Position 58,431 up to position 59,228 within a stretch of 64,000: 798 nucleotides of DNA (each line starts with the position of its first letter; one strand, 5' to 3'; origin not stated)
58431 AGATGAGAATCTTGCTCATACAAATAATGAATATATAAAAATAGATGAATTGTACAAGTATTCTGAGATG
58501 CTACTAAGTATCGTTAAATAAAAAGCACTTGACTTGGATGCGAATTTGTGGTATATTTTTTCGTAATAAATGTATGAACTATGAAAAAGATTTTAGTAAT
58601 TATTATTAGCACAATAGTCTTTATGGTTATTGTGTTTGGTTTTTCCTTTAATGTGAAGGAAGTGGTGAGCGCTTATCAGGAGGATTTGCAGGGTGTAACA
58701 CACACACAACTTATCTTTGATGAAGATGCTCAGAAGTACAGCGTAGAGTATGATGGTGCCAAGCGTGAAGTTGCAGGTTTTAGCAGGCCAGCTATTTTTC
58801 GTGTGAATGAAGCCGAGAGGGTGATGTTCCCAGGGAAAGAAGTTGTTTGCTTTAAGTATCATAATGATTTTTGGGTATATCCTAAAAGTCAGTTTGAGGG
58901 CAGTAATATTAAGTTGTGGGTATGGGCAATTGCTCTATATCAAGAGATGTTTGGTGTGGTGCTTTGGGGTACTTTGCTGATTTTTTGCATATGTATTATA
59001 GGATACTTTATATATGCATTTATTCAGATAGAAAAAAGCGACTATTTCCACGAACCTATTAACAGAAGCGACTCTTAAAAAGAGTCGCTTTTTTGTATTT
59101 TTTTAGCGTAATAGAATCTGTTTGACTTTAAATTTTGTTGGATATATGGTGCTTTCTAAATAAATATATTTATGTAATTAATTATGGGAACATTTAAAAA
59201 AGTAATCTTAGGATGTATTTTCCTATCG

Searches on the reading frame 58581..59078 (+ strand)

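Call 52: search_protein_families(library=padloc, proteins=[window:58581-59078:+], max_evalue=0.1)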
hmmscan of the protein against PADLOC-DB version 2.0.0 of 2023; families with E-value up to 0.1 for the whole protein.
window:58581-59078:+ (165 aa): 0 families

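Call 53: search_protein_families(library=ncbifam, proteins=[window:58581-59078:+], max_evalue=0.1)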
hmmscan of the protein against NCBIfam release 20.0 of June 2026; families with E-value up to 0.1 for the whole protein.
window:58581-59078:+ (165 aa): 2 families
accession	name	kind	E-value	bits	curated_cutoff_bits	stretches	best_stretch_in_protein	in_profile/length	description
TIGR04429.1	Phr_nterm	subfamily_domain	0.0079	16.6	25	1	1-26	1-26/28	Phr family secreted Rap phosphatase inhibitor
TIGR01655.1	yxeA_fam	subfamily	0.015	15.9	29.65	0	1-24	1-24/114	YxeA family protein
